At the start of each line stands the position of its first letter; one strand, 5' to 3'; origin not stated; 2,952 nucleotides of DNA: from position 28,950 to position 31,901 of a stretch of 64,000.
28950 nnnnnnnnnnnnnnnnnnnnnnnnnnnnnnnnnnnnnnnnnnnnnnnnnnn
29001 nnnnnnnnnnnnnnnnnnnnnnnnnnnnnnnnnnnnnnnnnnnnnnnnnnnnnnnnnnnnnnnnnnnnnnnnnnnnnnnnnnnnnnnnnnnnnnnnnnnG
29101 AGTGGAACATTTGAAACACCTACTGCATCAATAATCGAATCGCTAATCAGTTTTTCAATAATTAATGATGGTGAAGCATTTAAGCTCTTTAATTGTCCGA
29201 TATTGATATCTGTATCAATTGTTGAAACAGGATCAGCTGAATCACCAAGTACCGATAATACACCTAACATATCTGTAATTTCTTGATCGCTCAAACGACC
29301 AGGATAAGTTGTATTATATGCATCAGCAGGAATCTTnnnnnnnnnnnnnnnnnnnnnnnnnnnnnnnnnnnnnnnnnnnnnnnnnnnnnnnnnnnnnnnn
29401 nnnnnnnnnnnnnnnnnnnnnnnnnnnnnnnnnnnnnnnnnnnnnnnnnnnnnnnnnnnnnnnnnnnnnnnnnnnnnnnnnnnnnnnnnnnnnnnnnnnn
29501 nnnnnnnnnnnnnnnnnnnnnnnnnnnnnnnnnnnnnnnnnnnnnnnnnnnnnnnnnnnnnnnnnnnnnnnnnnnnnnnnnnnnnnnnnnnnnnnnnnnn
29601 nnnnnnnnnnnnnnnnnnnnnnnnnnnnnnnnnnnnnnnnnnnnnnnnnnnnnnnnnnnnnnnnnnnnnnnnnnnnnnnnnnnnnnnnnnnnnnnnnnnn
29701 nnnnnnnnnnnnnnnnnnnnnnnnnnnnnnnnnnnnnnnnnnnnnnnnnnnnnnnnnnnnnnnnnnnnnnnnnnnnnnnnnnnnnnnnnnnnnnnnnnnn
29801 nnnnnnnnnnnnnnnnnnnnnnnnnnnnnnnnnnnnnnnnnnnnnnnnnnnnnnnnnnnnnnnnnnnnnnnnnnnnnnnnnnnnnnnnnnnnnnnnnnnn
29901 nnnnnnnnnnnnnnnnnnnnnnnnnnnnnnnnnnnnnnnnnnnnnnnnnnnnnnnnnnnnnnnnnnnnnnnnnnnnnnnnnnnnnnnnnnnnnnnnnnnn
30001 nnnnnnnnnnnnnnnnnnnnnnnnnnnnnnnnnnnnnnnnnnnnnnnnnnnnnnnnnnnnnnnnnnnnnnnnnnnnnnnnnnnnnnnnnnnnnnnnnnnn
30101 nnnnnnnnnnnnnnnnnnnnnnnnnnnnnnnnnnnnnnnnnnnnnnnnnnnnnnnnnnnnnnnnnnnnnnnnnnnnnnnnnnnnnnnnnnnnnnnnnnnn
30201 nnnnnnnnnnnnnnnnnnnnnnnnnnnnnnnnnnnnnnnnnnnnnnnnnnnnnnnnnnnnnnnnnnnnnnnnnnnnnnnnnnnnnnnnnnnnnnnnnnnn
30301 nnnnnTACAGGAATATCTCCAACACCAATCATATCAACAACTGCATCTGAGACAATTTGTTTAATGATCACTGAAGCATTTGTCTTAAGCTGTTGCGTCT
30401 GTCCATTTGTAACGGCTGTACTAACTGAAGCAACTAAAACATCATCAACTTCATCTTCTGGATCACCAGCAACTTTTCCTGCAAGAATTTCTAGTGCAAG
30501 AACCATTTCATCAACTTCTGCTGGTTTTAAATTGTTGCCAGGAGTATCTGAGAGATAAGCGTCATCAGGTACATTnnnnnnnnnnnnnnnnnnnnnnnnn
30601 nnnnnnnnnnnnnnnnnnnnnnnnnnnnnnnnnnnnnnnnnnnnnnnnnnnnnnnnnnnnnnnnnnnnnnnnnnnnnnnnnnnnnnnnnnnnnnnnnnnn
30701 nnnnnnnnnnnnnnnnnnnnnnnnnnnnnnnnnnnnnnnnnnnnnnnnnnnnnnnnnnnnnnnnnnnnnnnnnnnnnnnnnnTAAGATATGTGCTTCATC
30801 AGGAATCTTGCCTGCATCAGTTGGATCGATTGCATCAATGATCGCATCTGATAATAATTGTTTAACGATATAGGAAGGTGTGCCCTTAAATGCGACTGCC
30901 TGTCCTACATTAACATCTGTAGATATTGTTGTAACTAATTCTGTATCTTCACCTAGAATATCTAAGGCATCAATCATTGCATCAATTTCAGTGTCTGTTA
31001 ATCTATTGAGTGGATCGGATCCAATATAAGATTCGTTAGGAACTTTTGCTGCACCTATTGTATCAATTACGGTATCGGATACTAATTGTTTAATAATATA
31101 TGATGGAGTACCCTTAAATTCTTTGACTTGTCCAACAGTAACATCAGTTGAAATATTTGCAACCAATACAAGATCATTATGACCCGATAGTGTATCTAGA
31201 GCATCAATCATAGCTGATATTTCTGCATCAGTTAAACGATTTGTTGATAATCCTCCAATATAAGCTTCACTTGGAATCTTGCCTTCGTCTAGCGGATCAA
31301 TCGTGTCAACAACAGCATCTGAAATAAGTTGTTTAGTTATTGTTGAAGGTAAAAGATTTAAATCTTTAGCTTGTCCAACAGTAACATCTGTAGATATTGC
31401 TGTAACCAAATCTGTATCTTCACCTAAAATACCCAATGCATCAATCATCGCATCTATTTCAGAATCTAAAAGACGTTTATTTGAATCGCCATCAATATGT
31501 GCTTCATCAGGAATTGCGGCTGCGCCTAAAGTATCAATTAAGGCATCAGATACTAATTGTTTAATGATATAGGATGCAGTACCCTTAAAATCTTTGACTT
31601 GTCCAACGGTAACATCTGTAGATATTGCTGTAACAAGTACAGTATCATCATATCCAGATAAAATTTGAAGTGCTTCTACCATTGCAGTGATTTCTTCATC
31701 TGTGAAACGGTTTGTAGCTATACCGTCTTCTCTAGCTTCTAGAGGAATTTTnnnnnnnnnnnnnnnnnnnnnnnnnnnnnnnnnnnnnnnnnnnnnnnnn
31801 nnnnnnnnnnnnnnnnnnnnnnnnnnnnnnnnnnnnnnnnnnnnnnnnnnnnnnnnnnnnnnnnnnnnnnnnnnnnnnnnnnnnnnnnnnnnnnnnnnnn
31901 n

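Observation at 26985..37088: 3367-aa acidic repeat protein on a CvpA-like membrane anchor: candidate surface scaffold of a wall-less cell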

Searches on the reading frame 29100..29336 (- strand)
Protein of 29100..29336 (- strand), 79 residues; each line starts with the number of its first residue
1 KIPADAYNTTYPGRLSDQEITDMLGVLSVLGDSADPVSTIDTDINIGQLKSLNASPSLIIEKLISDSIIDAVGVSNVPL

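Call 88: search_protein_families(library=pfam, proteins=[window:29100-29336:-], max_evalue=10)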
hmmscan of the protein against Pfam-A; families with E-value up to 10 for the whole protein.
window:29100-29336:- (79 aa): 1 family
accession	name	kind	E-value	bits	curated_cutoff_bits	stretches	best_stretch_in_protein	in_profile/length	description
PF13359.12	DDE_Tnp_4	-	0.3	11.1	24.8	1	7-31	45-69/158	DDE superfamily endonuclease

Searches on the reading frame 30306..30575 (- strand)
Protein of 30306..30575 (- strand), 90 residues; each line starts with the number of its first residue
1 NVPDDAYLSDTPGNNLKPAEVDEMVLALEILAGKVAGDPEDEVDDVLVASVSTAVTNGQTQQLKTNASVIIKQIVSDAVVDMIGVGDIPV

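Call 88: search_protein_families(library=pfam, proteins=[window:30306-30575:-], max_evalue=10)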
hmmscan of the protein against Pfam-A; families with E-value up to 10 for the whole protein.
window:30306-30575:- (90 aa): 1 family
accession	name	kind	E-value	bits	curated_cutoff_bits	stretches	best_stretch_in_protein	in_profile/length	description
PF16272.10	DUF4925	-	0.083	12.9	28.5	1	24-80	218-275/324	Domain of unknown function (DUF4925)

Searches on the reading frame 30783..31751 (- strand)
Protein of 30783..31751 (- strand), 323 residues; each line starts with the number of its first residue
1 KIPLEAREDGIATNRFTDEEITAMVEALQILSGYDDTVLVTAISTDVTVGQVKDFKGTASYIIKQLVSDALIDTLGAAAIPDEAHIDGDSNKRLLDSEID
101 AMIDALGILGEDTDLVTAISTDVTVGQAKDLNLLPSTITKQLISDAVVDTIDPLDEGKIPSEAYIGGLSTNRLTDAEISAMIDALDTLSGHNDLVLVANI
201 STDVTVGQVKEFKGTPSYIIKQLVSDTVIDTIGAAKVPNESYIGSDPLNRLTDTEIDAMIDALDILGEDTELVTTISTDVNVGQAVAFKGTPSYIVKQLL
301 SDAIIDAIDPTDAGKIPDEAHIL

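Call 40: predict_structure(alignment_id=A3)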
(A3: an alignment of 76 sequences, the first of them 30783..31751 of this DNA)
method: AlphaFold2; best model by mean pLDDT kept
length: 323 residues; sequences in the alignment: 76
mean_pLDDT: 93.1   pTM: 0.85
mean pLDDT of the five models: 93.1, 92.2, 92.2, 91.8, 91.7
residues with pLDDT >= 90: 267; 70-90: 55; 50-70: 1; < 50: 0
segments of 3 or more residues with pLDDT < 50: none
pLDDT, mean of each block of 10 residues (from residue 1): 92 95 95 94 95 96 96 92 94 96 97 96 97 97 95 88 92 96 96 97 94 94 93 90 85 95 94 92 92 92 88 82 69
secondary structure, 60 per line:
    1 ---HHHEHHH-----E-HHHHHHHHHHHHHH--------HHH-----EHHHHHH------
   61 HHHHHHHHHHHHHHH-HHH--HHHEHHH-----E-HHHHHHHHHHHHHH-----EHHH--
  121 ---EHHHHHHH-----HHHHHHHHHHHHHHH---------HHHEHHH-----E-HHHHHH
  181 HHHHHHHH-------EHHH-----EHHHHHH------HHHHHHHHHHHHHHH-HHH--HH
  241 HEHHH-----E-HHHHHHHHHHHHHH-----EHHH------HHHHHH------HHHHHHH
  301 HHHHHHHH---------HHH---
elements in order: H18-31 H49-54 H61-75 H96-109 H125-131 H137-151 H175-188 H206-211 H218-232 H253-266 H282-287 H294-308

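Call 42: fold_search(model_id=the predicted structure, library=pdb)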
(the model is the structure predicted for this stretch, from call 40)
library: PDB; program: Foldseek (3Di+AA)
matches with E <= 10: 59; with E <= 0.001: 0
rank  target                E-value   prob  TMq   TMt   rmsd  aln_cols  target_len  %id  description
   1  9qon_A                1.3e+00  0.03  0.13  0.14  16.8       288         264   11  Ternary complex of the human 20S proteasome in complex with Importin-9 and two homodimers of Akirin-2 - focussed refin (released 2026-01-28)
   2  3waj                  1.6e+00  0.02  0.11  0.07  19.3       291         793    8  Crystal structure of the Archaeoglobus fulgidus oligosaccharyltransferase (O29867_ARCFU) complex with Zn and sulfate (released 2013-10-30)
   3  9v59_A                2.1e+00  0.02  0.12  0.10  21.2       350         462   11  Crystal structure of calcium indicator WHaloCaMP1a labeled with BD566-HTL substrate (released 2025-06-11)
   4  4gfj                  2.6e+00  0.08  0.24  0.16  17.5       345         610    9  Crystal structure of Topo-78, an N-terminal 78kDa fragment of topoisomerase V (released 2012-12-05)
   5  6kth                  3.4e+00  0.03  0.11  0.15  14.8       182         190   16  Crystal structure of Juvenile hormone diol kinase JHDK-L2 from silkworm, Bombyx mori (released 2020-09-02)
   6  3wej                  3.8e+00  0.01  0.13  0.13  21.1       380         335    9  Crystal structure of the human squalene synthase F288A mutant in complex with presqualene pyrophosphate (released 2014-02-12)
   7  5ul7_A                4.0e+00  0.02  0.13  0.10  26.2       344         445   13  Structure and function of the divalent anion/Na+ symporter from Vibrio cholerae and a humanized variant (released 2017-05-17)
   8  4jgw_B                4.0e+00  0.01  0.12  0.11  18.2       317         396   14  The conformation of a docking site for SH3 domains is pre-selected in the Guanine Nucleotide Exchange Factor Rlf (released 2013-09-11)
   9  4zv6_A                4.2e+00  0.02  0.17  0.18  15.0       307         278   11  Crystal structure of the artificial alpharep-7 octarellinV.1 complex (released 2016-05-25)
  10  2pg7_B                4.2e+00  0.01  0.09  0.07  23.4       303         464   12  Crystal Structure of Human Microsomal P450 2A6 N297Q/I300V (released 2007-07-24)
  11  6gwc_C                4.4e+00  0.06  0.23  0.29  11.1       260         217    9  Tubulin:iE5 alphaRep complex (released 2019-01-30)
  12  6lth_L                4.6e+00  0.03  0.14  0.11  14.1       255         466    9  Structure of human BAF Base module (released 2020-02-12)
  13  9mvw_A                4.6e+00  0.02  0.11  0.17  16.9       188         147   15  Crystal structure of S101F calmodulin - CaM:RM20 analog complex (released 2026-01-21)
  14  9n7b_ST               4.6e+00  0.02  0.17  0.13  19.9       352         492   10  SSU processome maturation and disassembly, State O (released 2025-10-29)
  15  8v63_A                4.6e+00  0.01  0.11  0.06  19.4       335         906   10  R207A mutant of human Slo1 in presence of EDTA - activated VSD (released 2024-12-11)
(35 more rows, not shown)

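Call 45: search_solved_structures(query=A3, max_evalue=10, show_alignments=2)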
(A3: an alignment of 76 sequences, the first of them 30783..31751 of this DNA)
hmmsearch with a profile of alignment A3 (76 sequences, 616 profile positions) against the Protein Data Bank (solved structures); distinct sequences matched with E-value up to 10: 1.
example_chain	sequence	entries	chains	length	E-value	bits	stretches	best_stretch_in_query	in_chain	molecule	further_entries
8ybf_A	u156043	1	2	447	1.6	10.6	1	502-594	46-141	Hemagglutinin glycoprotein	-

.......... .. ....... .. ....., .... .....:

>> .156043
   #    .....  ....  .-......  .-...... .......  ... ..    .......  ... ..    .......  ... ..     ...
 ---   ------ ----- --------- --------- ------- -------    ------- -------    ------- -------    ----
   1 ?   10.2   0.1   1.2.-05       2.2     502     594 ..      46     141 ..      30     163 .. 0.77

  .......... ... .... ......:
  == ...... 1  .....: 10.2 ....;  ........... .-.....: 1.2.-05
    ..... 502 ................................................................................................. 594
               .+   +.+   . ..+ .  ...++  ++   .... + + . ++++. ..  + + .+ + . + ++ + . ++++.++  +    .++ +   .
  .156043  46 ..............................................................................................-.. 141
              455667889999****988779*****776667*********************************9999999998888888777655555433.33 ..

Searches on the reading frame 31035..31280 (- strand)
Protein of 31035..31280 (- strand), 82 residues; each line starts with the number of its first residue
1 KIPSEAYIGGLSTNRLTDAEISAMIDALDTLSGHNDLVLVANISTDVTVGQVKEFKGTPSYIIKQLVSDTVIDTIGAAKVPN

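Call 88: search_protein_families(library=pfam, proteins=[window:31035-31280:-], max_evalue=10)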
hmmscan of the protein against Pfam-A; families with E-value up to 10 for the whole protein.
window:31035-31280:- (82 aa): 1 family
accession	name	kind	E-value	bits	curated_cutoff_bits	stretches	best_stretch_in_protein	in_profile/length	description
PF20205.3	DUF6567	-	0.081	13.3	27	1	7-57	61-108/123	Family of unknown function (DUF6567)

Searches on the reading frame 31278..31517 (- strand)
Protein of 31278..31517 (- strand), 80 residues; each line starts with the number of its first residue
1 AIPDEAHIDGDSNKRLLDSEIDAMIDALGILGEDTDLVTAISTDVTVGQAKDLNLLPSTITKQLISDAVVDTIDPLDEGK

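Call 54: search_protein_representatives(alignment_id=A4)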
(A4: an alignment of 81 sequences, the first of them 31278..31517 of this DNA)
Query: 81 sequences, 83 profile positions. Proteins with E-value up to 0.001 (for the whole library): 199; up to 1e-10: 118; up to 1e-30: 49. The best 150 are listed.
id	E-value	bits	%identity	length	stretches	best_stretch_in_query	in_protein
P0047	0.0e+00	1476.1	-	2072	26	1-83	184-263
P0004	0.0e+00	1298.7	-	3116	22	1-82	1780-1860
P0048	0.0e+00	1084.8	-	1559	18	1-83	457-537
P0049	0.0e+00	1080.3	-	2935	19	1-83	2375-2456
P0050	0.0e+00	1022.4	-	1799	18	1-83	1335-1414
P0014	2.6e-266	876.9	-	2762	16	2-82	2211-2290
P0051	1.4e-234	775.2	-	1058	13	1-83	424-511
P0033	2.9e-167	559.5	-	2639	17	2-76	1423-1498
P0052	1.4e-158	531.7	-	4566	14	1-82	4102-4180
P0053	4.2e-156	523.7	-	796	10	1-82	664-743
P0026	3.3e-139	469.6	-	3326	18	1-82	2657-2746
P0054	3.8e-134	453.3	-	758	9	1-80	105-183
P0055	3.9e-131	443.7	-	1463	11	2-78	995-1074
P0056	7.8e-121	410.7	-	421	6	1-83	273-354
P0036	3.0e-109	373.5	-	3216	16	2-78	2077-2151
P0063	1.1e-63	227.6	-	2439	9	2-73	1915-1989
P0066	5.4e-58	209.3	-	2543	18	10-73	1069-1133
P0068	3.4e-53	193.9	-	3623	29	11-75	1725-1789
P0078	2.0e-34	133.7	-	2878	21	11-74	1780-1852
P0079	1.7e-32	127.6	-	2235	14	1-75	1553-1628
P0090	5.4e-29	116.4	-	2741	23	12-78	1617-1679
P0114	1.4e-20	89.4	-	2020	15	11-76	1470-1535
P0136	1.2e-13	67.2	-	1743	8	1-77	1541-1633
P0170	7.6e-09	51.8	-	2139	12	4-76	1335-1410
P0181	9.8e-08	48.2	-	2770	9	2-77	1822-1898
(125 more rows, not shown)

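Call 61: list_cluster_members(proteins=[P0066, P0068, P0078, P0090, P0114, P0136, P0170, P0181, P0079, P0063])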
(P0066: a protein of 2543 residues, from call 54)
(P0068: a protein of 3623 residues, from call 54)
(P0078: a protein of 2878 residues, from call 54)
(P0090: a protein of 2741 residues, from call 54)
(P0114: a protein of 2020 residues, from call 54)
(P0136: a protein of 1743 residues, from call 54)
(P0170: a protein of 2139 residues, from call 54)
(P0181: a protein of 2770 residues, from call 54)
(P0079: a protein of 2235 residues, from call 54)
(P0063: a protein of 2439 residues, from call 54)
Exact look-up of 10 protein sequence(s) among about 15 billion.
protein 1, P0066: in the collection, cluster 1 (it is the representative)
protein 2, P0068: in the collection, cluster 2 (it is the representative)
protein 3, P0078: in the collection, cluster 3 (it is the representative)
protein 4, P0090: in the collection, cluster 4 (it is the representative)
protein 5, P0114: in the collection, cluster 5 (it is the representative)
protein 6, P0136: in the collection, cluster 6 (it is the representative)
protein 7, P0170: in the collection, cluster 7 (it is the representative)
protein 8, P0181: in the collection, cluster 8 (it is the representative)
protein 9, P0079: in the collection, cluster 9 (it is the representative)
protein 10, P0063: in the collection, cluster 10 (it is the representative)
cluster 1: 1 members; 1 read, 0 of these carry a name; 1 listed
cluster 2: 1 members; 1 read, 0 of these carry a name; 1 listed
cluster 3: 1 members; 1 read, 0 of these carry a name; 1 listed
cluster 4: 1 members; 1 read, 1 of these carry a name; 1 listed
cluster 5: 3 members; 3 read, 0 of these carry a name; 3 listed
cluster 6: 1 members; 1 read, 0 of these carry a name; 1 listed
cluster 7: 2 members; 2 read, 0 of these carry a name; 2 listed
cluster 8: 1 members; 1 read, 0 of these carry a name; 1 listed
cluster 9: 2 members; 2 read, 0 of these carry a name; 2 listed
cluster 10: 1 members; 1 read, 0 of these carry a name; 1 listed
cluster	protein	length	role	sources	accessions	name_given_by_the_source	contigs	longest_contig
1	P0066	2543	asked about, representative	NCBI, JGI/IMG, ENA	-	-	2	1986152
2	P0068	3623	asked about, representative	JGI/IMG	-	-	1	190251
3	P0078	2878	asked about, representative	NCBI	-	-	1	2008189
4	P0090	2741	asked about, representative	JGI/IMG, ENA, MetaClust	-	\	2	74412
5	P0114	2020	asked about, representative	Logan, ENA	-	-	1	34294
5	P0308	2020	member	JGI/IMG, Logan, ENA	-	-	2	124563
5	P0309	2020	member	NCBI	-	-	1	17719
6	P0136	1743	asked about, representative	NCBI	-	-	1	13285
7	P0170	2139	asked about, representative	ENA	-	-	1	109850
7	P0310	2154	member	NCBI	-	-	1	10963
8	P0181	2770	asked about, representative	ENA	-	-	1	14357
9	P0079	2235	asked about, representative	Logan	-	-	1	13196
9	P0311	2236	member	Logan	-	-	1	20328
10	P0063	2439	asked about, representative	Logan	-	-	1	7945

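Call 62: find_encoding_contigs(protein=P0066, flank=6000, max_places=2)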
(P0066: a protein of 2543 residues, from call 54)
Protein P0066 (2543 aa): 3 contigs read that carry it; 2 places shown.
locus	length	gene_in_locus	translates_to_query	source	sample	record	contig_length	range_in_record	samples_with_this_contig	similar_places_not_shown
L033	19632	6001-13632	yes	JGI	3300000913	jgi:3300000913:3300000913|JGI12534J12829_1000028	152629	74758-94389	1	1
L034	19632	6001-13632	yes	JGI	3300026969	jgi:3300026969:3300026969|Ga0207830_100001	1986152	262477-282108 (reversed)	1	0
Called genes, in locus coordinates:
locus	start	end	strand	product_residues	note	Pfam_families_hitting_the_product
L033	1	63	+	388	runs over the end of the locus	PF00291:PALP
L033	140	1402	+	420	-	PF18164:GNAT_C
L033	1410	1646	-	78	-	PF13192:Thioredoxin_3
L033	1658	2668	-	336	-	PF03773:ArsP_1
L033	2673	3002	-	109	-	PF01022:HTH_5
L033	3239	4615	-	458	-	PF01554:MatE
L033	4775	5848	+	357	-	PF00478:IMPDH, PF01070:FMN_dh (weak)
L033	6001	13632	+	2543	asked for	-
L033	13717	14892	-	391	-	PF07690:MFS_1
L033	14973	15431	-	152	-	PF13673:Acetyltransf_10 (weak), PF00583:Acetyltransf_1, PF13508:Acetyltransf_7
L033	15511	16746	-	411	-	PF02073:Peptidase_M29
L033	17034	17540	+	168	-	-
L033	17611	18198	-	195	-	-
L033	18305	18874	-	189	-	PF10502:Peptidase_S26 (weak)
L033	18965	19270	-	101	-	PF02839:CBM_5_12 (weak)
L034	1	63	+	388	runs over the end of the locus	PF00291:PALP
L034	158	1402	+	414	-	PF18164:GNAT_C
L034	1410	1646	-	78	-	PF13192:Thioredoxin_3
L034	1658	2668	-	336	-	PF03773:ArsP_1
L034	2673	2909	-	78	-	-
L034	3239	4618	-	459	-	PF01554:MatE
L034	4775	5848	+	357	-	PF00478:IMPDH, PF01070:FMN_dh (weak)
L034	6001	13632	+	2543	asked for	-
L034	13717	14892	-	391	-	PF07690:MFS_1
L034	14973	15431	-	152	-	PF13673:Acetyltransf_10 (weak), PF00583:Acetyltransf_1, PF13508:Acetyltransf_7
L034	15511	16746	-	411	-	PF02073:Peptidase_M29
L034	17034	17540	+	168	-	-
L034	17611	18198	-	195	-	-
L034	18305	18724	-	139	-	-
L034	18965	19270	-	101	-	PF02839:CBM_5_12 (weak)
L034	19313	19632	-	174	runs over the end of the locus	-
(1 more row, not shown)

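Call 63: find_encoding_contigs(protein=P0078, flank=6000, max_places=2)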
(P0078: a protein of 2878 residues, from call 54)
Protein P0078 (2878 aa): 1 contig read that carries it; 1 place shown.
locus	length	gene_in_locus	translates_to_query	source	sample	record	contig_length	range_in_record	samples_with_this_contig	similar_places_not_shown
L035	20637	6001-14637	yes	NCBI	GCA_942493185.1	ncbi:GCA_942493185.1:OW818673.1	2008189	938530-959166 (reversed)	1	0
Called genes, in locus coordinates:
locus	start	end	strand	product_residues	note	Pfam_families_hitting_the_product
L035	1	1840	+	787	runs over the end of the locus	PF16875:Glyco_hydro_36N, PF02065:Melibiase, PF16874:Glyco_hydro_36C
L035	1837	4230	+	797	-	PF02837:Glyco_hydro_2_N, PF22666:Glyco_hydro_2_N2, PF00703:Glyco_hydro_2, PF02836:Glyco_hydro_2_C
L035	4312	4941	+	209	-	PF03006:HlyIII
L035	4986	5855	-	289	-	PF00089:Trypsin, PF13365:Trypsin_2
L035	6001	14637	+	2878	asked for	-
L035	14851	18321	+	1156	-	-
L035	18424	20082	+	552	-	PF00149:Metallophos, PF02872:5_nucleotid_C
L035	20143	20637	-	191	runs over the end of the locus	PF00300:His_Phos_1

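Call 88: search_protein_families(library=pfam, proteins=[window:31278-31517:-], max_evalue=10)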
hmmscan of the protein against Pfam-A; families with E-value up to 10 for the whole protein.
window:31278-31517:- (80 aa): 0 families

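Call 91: list_cluster_members(proteins=[L035:4312-4938:+, L035:4989-5855:-, L035:18424-20079:+, L035:1837-4227:+, L034:4775-5845:+, L034:15514-16746:-, L034:13720-14892:-, L034:3242-4618:-, L034:158-1399:+])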
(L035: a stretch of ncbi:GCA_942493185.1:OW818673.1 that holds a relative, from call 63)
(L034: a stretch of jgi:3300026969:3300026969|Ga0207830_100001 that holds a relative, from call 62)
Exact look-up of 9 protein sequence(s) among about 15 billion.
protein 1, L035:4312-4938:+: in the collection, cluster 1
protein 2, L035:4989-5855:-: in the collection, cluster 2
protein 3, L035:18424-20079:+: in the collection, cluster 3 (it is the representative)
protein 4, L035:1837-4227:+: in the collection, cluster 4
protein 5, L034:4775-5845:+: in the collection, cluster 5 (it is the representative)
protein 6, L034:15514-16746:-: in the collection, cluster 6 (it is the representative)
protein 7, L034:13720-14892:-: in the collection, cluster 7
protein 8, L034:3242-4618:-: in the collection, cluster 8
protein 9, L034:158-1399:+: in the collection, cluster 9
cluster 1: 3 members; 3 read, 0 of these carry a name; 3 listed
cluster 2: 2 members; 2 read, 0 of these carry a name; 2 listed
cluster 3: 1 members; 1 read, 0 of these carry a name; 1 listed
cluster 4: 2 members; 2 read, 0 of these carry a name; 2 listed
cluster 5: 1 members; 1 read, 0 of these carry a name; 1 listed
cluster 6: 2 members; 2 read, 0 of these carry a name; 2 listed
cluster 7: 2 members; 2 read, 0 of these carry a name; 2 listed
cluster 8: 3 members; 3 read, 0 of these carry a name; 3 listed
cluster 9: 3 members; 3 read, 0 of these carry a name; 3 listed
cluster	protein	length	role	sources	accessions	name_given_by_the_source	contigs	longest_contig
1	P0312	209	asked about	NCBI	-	-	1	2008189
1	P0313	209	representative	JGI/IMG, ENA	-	-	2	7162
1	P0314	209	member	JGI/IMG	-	-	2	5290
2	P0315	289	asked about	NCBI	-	-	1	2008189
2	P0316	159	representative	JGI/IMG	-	-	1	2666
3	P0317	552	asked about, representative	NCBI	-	-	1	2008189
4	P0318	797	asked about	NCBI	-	-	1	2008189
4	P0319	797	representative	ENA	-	-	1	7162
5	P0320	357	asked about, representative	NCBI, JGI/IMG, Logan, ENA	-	-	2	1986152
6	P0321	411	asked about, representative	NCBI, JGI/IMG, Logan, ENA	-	-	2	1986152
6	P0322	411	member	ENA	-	-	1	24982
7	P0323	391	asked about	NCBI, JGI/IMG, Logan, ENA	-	-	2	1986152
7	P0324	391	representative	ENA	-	-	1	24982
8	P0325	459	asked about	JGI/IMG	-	-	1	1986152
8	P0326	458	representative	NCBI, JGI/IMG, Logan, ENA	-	-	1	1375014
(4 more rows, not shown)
